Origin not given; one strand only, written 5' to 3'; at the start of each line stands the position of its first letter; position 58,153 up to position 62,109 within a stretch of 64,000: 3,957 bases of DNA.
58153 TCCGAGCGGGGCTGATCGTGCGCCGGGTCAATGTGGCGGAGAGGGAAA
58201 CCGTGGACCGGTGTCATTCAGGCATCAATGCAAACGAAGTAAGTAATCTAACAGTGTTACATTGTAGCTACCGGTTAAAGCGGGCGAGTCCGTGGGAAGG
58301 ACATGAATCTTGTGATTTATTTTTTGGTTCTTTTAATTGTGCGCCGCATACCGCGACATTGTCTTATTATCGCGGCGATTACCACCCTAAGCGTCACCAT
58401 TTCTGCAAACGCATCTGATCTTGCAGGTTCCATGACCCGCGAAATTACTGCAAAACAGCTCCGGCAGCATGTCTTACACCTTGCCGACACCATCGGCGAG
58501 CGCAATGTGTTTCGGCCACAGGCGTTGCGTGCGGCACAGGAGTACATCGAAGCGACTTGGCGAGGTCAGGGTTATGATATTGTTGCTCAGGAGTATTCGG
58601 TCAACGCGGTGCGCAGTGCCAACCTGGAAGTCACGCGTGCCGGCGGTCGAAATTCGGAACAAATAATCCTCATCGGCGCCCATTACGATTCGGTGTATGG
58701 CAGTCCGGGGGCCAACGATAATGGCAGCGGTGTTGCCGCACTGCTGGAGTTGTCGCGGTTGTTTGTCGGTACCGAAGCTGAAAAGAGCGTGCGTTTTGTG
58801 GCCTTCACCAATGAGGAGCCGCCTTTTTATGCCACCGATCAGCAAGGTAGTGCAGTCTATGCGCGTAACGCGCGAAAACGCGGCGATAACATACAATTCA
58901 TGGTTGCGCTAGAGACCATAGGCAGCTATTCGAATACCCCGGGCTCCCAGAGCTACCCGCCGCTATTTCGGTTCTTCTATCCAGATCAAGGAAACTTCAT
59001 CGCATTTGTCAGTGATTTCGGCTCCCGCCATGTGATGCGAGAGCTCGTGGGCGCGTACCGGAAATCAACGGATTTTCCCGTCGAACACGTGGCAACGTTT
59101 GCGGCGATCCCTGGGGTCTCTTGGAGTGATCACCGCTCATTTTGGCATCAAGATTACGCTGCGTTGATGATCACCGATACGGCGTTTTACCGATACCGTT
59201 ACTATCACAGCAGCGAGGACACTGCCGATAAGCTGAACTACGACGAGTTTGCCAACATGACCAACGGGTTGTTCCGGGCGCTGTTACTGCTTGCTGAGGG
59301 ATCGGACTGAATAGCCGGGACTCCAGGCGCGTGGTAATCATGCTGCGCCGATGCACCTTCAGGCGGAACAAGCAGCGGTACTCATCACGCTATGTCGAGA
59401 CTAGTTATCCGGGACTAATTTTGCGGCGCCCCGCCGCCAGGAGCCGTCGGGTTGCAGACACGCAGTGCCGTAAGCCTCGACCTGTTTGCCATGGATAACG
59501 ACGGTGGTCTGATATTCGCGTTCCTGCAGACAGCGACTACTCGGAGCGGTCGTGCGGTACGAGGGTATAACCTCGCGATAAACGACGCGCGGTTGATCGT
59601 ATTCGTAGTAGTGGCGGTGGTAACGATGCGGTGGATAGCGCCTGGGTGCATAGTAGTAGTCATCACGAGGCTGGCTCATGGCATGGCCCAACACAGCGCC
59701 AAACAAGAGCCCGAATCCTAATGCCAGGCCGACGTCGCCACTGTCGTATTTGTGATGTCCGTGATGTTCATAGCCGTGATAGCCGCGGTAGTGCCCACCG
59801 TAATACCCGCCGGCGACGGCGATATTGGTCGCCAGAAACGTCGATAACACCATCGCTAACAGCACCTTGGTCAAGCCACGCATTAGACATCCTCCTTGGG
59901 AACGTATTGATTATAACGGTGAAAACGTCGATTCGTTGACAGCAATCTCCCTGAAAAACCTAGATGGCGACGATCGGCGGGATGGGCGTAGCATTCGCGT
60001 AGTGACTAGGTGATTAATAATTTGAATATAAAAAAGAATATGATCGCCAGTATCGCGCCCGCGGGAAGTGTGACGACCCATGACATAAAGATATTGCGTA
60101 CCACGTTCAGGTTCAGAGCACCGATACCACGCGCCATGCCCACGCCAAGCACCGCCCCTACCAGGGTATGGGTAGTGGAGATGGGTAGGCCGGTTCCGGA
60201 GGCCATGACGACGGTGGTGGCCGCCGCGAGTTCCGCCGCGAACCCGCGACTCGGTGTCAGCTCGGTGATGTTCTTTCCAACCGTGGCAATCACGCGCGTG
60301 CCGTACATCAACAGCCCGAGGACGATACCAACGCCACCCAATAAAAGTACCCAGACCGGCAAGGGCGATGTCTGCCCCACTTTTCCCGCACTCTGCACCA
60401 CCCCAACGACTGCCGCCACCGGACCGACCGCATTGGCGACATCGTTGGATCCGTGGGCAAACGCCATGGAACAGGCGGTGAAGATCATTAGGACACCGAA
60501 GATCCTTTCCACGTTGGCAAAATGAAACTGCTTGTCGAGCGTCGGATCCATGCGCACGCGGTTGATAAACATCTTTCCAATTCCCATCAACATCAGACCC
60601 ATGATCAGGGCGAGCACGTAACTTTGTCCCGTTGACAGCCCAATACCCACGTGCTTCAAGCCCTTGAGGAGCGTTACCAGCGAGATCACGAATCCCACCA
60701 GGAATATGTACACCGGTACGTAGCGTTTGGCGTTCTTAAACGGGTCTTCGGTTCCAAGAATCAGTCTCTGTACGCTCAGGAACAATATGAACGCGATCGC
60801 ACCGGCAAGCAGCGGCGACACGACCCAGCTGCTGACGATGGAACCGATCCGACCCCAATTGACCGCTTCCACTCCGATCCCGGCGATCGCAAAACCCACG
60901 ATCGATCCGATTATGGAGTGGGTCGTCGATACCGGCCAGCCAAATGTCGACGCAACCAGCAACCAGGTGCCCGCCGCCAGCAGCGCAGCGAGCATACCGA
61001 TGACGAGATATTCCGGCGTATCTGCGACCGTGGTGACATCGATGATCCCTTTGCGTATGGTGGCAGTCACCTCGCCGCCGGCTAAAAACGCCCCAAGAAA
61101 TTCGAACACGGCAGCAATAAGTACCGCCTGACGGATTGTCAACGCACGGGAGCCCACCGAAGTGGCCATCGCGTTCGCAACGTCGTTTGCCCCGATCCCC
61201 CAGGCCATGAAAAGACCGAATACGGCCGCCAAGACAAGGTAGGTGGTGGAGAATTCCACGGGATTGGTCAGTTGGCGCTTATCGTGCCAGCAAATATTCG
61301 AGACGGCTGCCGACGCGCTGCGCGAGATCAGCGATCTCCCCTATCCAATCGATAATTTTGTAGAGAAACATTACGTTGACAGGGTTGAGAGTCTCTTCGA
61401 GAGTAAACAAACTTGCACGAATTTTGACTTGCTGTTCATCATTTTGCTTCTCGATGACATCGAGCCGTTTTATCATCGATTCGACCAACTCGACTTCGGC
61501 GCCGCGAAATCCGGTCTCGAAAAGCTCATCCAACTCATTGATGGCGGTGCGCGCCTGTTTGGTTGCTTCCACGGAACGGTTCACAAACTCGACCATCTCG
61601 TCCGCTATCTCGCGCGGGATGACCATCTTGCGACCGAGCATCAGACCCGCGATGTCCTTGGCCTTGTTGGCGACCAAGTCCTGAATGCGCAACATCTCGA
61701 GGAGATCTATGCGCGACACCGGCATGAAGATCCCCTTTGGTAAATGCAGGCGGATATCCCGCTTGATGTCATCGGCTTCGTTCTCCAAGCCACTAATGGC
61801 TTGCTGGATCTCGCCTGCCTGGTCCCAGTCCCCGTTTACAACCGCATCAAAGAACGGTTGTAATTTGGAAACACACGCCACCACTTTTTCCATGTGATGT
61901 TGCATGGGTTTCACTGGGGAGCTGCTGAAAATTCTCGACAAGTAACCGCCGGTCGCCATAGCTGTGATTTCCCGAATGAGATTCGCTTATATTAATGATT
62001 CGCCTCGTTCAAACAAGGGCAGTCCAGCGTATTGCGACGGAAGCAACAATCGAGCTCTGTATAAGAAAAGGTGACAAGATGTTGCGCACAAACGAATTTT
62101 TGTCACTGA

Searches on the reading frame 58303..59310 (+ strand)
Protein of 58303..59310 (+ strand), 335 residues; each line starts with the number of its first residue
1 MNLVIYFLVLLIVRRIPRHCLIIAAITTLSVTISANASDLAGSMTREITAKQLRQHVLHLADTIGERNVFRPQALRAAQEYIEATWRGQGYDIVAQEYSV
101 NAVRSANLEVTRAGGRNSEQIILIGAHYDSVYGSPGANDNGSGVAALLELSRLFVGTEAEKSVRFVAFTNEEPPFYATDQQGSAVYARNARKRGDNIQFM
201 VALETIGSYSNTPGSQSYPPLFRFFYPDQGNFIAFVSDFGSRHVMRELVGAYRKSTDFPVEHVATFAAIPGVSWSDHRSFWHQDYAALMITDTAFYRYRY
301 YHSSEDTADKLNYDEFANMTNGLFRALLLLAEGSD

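Call 29: search_protein_families(library=pfam, proteins=[window:58303-59310:+], max_evalue=1)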
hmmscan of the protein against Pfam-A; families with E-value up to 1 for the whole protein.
window:58303-59310:+ (335 aa): 4 families
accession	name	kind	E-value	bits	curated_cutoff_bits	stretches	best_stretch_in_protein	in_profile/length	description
PF04389.22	Peptidase_M28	-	7.6e-30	104.5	21.3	1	114-322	7-188/193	Peptidase family M28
PF05450.20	Nicastrin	-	0.019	15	25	1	267-314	143-193/218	Nicastrin large lobe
PF00107.32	ADH_zinc_N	-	0.033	14.6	31.8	1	47-116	16-84/129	Zinc-binding dehydrogenase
PF16254.10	DUF4910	-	0.23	10.7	26.6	0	136-167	82-114/247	Domain of unknown function (DUF4910)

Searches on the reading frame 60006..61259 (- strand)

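Call 29: search_protein_families(library=pfam, proteins=[window:60006-61259:-], max_evalue=1)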
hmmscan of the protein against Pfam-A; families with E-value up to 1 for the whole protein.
window:60006-61259:- (417 aa): 3 families
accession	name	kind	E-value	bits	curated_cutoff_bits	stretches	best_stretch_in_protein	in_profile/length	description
PF01384.25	PHO4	-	3e-123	411.7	33.7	1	22-405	1-350/350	Phosphate transporter family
PF02313.22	Fumarate_red_D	-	0.0045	17.7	25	1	117-197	32-110/114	Fumarate reductase subunit D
PF09339.16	HTH_IclR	-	0.056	13.7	22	0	352-368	24-40/52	IclR helix-turn-helix domain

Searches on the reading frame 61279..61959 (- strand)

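Call 72: search_protein_families(library=pfam, proteins=[window:61279-61959:-], max_evalue=1e-8)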
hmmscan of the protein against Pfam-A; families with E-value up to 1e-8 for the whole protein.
window:61279-61959:- (226 aa): 1 family
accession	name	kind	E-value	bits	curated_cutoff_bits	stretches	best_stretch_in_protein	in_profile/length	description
PF01865.21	PhoU_div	-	7.4e-61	205.6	24.4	1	10-225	4-213/214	Protein of unknown function DUF47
